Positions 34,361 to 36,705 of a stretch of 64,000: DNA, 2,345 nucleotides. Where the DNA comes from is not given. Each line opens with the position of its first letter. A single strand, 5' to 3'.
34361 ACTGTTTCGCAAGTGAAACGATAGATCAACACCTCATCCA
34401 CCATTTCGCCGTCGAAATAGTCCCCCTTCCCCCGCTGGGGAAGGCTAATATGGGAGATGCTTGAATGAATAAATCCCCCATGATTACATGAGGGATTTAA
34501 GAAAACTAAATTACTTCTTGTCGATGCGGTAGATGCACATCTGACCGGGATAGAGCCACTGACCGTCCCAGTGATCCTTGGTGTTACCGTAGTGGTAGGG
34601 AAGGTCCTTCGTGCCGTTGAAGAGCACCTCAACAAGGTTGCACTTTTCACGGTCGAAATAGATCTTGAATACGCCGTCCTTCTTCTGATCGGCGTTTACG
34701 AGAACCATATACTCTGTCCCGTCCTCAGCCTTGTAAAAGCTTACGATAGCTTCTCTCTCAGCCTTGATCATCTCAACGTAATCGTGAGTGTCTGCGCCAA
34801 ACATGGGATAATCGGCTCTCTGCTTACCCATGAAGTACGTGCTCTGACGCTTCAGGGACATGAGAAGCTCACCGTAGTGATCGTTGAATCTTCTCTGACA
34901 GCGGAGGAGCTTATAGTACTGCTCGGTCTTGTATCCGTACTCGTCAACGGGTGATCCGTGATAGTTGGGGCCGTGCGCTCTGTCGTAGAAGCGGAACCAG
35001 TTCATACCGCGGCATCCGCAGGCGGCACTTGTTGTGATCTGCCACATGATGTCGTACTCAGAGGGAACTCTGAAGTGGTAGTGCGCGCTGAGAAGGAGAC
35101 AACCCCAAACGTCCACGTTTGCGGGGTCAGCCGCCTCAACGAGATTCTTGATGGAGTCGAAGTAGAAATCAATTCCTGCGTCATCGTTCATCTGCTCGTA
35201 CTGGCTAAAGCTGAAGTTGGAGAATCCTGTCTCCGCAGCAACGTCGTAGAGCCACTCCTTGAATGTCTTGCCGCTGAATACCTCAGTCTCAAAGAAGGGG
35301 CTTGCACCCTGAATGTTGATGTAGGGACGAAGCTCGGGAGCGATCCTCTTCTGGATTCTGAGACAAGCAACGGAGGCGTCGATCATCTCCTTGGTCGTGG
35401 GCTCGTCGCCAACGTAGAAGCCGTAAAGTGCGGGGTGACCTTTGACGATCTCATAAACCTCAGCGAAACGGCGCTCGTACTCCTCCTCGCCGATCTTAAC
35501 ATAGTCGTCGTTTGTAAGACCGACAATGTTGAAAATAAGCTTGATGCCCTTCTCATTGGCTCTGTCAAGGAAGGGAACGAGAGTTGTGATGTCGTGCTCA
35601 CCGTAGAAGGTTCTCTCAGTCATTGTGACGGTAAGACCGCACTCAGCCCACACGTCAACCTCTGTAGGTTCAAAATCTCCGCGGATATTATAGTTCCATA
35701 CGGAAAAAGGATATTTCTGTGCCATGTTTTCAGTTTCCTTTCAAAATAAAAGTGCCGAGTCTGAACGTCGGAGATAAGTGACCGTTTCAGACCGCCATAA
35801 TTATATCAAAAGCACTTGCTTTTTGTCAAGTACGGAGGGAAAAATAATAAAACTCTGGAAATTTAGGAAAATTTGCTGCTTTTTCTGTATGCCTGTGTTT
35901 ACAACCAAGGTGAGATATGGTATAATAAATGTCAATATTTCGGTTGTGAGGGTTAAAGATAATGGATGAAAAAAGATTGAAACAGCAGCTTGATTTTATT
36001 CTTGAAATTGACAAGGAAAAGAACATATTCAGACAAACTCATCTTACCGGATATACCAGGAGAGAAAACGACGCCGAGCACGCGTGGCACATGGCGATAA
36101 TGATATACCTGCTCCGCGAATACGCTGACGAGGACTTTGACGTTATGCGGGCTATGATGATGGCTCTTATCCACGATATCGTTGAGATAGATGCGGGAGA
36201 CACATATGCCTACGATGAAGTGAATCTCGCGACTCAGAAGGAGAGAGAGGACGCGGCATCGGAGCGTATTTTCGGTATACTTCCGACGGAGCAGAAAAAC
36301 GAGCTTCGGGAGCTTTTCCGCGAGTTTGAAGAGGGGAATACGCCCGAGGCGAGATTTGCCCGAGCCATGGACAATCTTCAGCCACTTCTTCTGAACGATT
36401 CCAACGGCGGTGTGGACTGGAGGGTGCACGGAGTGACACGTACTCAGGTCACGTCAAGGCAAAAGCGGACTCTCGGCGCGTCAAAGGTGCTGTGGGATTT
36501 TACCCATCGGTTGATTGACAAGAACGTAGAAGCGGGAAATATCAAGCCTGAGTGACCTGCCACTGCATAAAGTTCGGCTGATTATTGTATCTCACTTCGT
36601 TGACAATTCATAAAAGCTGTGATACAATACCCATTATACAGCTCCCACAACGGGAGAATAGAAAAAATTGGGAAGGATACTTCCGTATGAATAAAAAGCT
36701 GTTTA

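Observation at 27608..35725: Six-gene tandem array of diverged paralogs encoding an unassigned ~400-aa cytoplasmic protein family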

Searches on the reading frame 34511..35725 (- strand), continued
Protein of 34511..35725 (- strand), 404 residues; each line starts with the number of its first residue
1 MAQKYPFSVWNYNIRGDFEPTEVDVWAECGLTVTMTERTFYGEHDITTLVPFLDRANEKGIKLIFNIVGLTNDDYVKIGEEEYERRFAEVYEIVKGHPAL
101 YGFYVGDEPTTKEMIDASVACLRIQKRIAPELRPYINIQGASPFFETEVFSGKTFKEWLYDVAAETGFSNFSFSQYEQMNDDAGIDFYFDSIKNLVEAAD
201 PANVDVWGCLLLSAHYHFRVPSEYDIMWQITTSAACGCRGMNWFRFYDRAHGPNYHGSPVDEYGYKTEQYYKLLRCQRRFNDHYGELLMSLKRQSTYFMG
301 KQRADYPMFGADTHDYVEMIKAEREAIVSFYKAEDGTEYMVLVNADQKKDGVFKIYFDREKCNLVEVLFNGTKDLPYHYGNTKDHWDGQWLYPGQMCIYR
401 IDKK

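Call 41: list_cluster_members(proteins=[P0161, P0183, P0195, P0203, P0206, P0215, P0227, P0159, P0200, P0126])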
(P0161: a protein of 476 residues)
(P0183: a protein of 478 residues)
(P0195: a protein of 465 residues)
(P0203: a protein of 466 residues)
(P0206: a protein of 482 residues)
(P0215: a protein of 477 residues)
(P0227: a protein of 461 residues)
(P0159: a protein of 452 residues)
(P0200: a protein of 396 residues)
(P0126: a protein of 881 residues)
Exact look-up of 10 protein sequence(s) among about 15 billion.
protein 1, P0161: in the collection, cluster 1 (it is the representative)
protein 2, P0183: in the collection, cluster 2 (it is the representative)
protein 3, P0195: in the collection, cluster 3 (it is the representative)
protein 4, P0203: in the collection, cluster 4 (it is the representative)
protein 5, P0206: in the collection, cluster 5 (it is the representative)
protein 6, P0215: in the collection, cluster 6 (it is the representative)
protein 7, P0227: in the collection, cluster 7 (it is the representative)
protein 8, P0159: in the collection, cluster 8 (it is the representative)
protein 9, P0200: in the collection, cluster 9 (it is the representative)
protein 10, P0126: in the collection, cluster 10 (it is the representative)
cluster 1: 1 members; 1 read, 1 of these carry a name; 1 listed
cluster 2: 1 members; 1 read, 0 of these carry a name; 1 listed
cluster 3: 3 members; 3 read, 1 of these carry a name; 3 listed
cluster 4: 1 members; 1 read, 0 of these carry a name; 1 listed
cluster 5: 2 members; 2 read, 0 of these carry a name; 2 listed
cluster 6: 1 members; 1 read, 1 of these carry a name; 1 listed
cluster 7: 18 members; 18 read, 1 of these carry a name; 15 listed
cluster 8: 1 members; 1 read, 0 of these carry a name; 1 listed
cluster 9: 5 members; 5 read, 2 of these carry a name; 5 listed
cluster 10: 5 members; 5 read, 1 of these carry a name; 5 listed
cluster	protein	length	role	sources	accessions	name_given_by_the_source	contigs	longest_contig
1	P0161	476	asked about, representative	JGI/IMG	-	hypothetical protein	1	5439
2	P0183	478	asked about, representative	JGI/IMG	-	-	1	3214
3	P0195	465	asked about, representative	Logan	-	-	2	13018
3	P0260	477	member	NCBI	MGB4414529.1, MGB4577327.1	MAG: hypothetical protein WBI53_06550 [Paludibacter sp.]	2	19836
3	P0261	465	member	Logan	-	-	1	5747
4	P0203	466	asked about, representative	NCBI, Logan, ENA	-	-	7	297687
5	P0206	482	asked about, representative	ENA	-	-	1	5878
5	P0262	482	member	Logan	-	-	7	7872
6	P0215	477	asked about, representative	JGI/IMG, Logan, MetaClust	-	\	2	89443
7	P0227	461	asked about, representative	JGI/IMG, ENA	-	-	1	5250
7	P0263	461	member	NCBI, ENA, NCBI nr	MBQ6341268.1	MAG: hypothetical protein IJI36_19190 [Kiritimatiellae bacterium] | hypothetical protein [Kiritimatiellia bacterium]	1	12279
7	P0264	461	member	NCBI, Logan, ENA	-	-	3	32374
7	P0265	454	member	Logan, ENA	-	-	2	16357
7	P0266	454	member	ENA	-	-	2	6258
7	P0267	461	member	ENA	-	-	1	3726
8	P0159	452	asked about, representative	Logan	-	-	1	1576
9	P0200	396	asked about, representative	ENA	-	-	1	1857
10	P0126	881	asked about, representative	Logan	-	-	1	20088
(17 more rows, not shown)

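Call 42: find_encoding_contigs(protein=P0203, flank=10000, max_places=1)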
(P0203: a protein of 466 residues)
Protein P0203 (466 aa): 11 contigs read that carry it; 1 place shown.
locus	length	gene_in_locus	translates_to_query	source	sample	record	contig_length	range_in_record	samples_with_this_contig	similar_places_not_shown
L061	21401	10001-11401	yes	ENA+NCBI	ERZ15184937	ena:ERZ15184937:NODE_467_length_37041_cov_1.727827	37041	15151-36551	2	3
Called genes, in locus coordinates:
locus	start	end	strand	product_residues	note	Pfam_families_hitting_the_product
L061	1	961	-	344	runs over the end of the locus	PF06580:His_kinase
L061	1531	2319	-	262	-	PF01182:Glucosamine_iso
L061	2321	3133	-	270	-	PF02585:PIG-L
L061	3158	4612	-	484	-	PF03747:ADP_ribosyl_GH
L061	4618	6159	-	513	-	PF07690:MFS_1, PF13347:MFS_2, PF07690:MFS_1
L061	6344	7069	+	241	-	-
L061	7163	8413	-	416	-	PF14690:Zn_ribbon_ISL3, PF13542:HTH_Tnp_ISL3, PF01610:DDE_Tnp_ISL3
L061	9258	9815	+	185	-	-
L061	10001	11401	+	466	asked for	-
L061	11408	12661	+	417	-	PF08305:NPCBM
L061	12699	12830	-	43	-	-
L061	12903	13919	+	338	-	PF00356:LacI, PF00532:Peripla_BP_1, PF13377:Peripla_BP_3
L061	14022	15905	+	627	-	PF08532:Glyco_hydro_42M (weak)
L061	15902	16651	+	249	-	PF00702:Hydrolase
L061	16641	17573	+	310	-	PF13472:Lipase_GDSL_2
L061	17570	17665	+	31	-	-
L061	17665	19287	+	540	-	PF02690:Na_Pi_cotrans, PF01895:PhoU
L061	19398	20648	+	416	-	PF01204:Trehalase (weak), PF22422:MGH1-like_GH, PF03200:Glyco_hydro_63, PF01204:Trehalase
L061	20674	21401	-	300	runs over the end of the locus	PF07724:AAA_2, PF07728:AAA_5 (weak), PF10431:ClpB_D2-small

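Call 43: find_encoding_contigs(protein=P0215, flank=10000, max_places=1)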
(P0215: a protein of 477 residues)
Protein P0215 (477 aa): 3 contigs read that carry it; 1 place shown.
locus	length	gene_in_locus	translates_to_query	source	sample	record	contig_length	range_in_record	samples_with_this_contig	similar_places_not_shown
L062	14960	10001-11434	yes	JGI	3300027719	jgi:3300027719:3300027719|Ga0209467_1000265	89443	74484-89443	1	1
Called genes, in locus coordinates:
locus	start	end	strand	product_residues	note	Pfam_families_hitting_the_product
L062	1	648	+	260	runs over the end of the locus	PF09459:EB_dh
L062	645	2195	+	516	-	PF00672:HAMP, PF00512:HisKA, PF02518:HATPase_c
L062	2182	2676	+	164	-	-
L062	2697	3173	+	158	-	-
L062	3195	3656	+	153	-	-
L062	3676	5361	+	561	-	PF08240:ADH_N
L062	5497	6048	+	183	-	-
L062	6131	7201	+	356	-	PF00356:LacI, PF00532:Peripla_BP_1, PF13407:Peripla_BP_4, PF13377:Peripla_BP_3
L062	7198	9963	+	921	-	PF22124:Glyco_hydro_95_cat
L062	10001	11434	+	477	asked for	-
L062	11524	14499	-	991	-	PF06452:CBM9_1 (weak)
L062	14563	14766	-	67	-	-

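Call 44: find_encoding_contigs(protein=P0126, flank=10000, max_places=1)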
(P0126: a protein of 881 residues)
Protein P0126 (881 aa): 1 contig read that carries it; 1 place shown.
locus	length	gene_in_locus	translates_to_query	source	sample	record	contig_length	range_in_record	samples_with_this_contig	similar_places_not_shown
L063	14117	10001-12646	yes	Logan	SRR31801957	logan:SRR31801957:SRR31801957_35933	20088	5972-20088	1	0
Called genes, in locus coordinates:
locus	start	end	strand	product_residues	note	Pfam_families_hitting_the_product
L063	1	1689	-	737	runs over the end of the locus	PF16875:Glyco_hydro_36N, PF02065:Melibiase, PF01055:Glyco_hydro_31_2nd (weak), PF16874:Glyco_hydro_36C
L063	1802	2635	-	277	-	PF00657:Lipase_GDSL, PF13472:Lipase_GDSL_2, PF16255:Lipase_GDSL_lke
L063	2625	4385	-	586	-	PF13229:Beta_helix (faint)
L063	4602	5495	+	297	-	PF12833:HTH_18, PF00165:HTH_AraC (weak)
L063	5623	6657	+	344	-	PF04041:Glyco_hydro_130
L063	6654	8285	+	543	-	PF02878:PGM_PMM_I, PF02879:PGM_PMM_II, PF02880:PGM_PMM_III, PF00408:PGM_PMM_IV (weak)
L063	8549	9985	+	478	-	-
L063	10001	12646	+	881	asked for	-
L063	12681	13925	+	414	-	-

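Call 53: search_protein_families(library=pfam, proteins=[L039:7893-9899:+, L039:9915-10850:+, L040:2826-4346:+, L041:4917-5774:+, L014:1142-3703:+, L033:8397-9872:+, L045:2712-4238:+, L027:8585-9985:+, L027:6283-8583:+, L040:7375-9186:+], max_evalue=0.001)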
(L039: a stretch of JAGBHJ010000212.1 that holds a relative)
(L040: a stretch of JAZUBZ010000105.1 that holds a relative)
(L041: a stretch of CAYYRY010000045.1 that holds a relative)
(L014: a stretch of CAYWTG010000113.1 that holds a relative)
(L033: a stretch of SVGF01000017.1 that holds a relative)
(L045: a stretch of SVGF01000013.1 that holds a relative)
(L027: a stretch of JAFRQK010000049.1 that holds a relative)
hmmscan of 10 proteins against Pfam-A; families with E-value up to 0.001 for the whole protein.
L039:7893-9899:+ (668 aa): 2 families
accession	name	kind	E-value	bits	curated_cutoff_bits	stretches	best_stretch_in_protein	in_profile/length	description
PF02901.20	PFL-like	-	1.9e-29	103.2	24.3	1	259-514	354-626/647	Pyruvate formate lyase-like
PF01228.26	Gly_radical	-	1.8e-19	70.7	22.2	1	552-650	2-106/106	Glycine radical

L039:9915-10850:+ (311 aa): 5 families
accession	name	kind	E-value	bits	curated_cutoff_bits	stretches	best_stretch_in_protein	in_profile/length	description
PF04055.27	Radical_SAM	-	4.7e-16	59.8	29.5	1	34-239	1-156/166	Radical SAM superfamily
PF13353.11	Fer4_12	-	2.4e-13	51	22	2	27-61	2-36/137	4Fe-4S single cluster domain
PF12837.12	Fer4_6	-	6.9e-05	23.1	25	0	63-80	6-23/24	4Fe-4S binding domain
PF00037.32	Fer4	-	8.5e-05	22.6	21.1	1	63-79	5-21/24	4Fe-4S binding domain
PF12838.12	Fer4_7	-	0.00038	21.3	27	0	65-108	1-51/52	4Fe-4S dicluster domain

L040:2826-4346:+ (506 aa): 1 family
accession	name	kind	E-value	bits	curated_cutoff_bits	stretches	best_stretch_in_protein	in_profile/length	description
PF13416.11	SBP_bac_8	-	0.00084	19.6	27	0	171-384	67-224/279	Bacterial extracellular solute-binding protein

L041:4917-5774:+ (285 aa): 1 family
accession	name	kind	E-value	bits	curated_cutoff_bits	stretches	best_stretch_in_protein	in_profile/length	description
PF00892.27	EamA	-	6.5e-05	23.7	28.2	1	162-284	13-134/135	EamA-like transporter family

L014:1142-3703:+ (853 aa): 2 families
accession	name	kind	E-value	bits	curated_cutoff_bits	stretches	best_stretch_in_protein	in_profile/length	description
PF00884.28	Sulfatase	-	1.4e-18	67.7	25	1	303-570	23-301/301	Sulfatase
PF01663.27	Phosphodiest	-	8.3e-06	26.1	23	0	289-344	2-58/342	Type I phosphodiesterase / nucleotide pyrophosphatase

L033:8397-9872:+ (491 aa): 0 families

L045:2712-4238:+ (508 aa): 1 family
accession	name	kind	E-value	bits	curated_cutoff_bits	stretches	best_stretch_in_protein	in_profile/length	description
PF13229.12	Beta_helix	-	7.1e-06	26.2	25.9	0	387-507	5-104/158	Right handed beta helix region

L027:8585-9985:+ (466 aa): 8 families
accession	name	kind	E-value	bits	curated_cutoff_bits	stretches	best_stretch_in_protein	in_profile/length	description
PF21688.3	FAD-depend_C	-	3.7e-12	47.3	27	1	234-413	4-194/197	FAD-dependent protein, C-terminal domain-like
PF00890.30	FAD_binding_2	-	5.7e-11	42.7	20.4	2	151-219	141-212/414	FAD binding domain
PF07992.20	Pyr_redox_2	-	3.1e-09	37.1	26.1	1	4-47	2-44/291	Pyridine nucleotide-disulphide oxidoreductase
PF01266.30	DAO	-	1.6e-07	31.6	27.9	1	4-37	1-33/353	FAD dependent oxidoreductase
PF03486.20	HI0933_like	-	3e-06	27.3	50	1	4-42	2-38/244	HI0933-like protein Rossmann domain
PF01494.25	FAD_binding_3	-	0.00014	21.7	22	1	2-35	1-32/349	FAD binding domain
PF13738.12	Pyr_redox_3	-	0.00018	21.3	30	1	6-40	1-34/305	Pyridine nucleotide-disulphide oxidoreductase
PF13454.12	NAD_binding_9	-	0.00019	21.9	21.8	1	6-54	1-52/155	FAD-NAD(P)-binding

L027:6283-8583:+ (766 aa): 3 families
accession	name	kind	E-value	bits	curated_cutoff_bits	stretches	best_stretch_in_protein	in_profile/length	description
PF00501.34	AMP-binding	-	1.3e-57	195.8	29.9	1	264-618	6-375/384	AMP-binding enzyme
PF13193.12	AMP-binding_C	-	6.6e-20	72.3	24.5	1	682-760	1-76/76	AMP-binding enzyme C-terminal domain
PF07883.17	Cupin_2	-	1.1e-12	47.9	27.2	1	131-190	10-69/70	Cupin domain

L040:7375-9186:+ (603 aa): 2 families
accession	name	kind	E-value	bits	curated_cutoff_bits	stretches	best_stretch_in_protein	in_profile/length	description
PF07944.18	Beta-AFase-like_GH127_cat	-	2.9e-10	40.1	24.9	1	270-369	287-374/376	Beta-L-arabinofuranosidase, GH127 catalytic domain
PF20736.2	Glyco_hydro127M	-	7.6e-05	23.2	24.2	1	390-442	13-69/95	Beta-L-arabinofuranosidase, GH127 middle domain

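Call 68: search_solved_structures(query=L061:14022-15905:+, max_evalue=0.01, show_alignments=2)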
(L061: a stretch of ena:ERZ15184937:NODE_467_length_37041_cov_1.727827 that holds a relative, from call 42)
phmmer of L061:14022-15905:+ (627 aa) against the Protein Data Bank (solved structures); distinct sequences matched with E-value up to 0.01: 0.

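Call 75: search_protein_families(library=ncbifam, alignment_id=A3, max_evalue=0.01)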
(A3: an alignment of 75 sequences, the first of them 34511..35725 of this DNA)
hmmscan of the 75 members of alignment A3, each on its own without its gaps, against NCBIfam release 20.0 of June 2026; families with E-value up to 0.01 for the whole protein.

A. member 1, window:34511-35725:- (404 aa): 0 families

B. families by the number of members that match (of 75 scanned): 2 families
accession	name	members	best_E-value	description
NF041462.1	GalA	1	0.0012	beta-galactosidase GalA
NF010491.0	PRK13912.1-2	1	0.0065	nuclease NucT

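Call 77: search_solved_structures(query=L039:6419-7744:+, max_evalue=0.00001)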
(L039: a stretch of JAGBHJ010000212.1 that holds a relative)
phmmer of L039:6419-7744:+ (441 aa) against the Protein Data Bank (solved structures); distinct sequences matched with E-value up to 0.00001: 7.
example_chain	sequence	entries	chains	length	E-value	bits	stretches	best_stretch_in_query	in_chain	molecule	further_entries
7xr9_A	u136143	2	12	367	5.6e-14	55.2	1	17-167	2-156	DgpA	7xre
6t2b_A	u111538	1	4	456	4.1e-11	45.8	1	19-208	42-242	Glycosyl hydrolase family 109 protein 2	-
9m3d_B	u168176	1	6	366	2.7e-10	43.1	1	18-168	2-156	DgpA1 from W974-1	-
3ec7_A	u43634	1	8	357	7.1e-08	35.1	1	20-171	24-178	Putative Dehydrogenase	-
2ixa_A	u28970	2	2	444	1.2e-06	31.1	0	19-173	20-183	ALPHA-N-ACETYLGALACTOSAMINIDASE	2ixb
3q2i_A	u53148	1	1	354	2.7e-06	29.9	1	37-159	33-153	dehydrogenase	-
3moi_A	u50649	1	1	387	3.4e-06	29.5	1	19-162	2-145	Probable dehydrogenase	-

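Call 78: search_solved_structures(query=L039:7893-9899:+, max_evalue=0.00001)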
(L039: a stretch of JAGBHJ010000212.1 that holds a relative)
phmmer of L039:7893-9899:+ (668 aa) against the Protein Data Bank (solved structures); distinct sequences matched with E-value up to 0.00001: 34.
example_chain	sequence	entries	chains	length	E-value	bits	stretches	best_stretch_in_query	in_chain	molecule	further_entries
6vxc_A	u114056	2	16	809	6e-40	140.4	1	279-664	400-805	Trans-4-hydroxy-L-proline dehydratase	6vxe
1r8w_A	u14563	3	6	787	4.6e-38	134.2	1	273-664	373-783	glycerol dehydratase | B12-independent glycerol dehydratase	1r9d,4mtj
6xs4_A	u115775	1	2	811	3e-36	128.1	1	272-664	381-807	Formate C-acetyltransferase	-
8id0_A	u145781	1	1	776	6.2e-36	127.1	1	274-664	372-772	formate C-acetyltransferase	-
8id7_A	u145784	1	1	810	1.3e-35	126.1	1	272-664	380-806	Probable dehydratase YbiW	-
8yjn_A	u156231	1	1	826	1.4e-35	126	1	272-664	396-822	Probable dehydratase YbiW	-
8yjo_A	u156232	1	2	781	3.1e-33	118.2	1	274-665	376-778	Probable dehydratase PflD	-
5i2a_A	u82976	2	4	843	1.2e-31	113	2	528-664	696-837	Diol-dehydratase | Diol dehydratase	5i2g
7vua_A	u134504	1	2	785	4.6e-31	111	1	259-665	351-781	HplG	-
6lon_B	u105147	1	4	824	1e-29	106.5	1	273-664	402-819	PFL2/glycerol dehydratase family glycyl radical enzyme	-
9rco_A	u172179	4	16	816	1.4e-29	106.2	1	272-664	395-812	Glycyl radical protein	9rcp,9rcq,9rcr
8id1_A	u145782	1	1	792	6.7e-29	103.9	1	294-665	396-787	Formate C-acetyltransferase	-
5faw_A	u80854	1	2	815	7.5e-29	103.7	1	391-668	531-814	Choline trimethylamine-lyase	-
9ht9_A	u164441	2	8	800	7.6e-29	103.7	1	395-668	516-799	Choline trimethylamine-lyase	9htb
9r0v_A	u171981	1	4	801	7.6e-29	103.7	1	395-668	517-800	Choline trimethylamine-lyase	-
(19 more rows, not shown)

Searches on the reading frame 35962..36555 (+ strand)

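Call 70: search_protein_families(library=pfam, proteins=[window:35962-36555:+], max_evalue=0.00001)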
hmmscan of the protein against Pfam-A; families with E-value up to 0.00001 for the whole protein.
window:35962-36555:+ (197 aa): 3 families
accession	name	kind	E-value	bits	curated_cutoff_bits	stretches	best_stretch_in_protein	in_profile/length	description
PF13023.12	HD_3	-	7.6e-51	172.7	22.5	1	16-172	1-158/165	HD domain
PF12917.13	YfbR-like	-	2.5e-11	44.1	25.9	1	16-142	6-138/182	5'-deoxynucleotidase YfbR-like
PF01966.28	HD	-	6.4e-06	26.9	22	0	39-141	3-115/116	HD domain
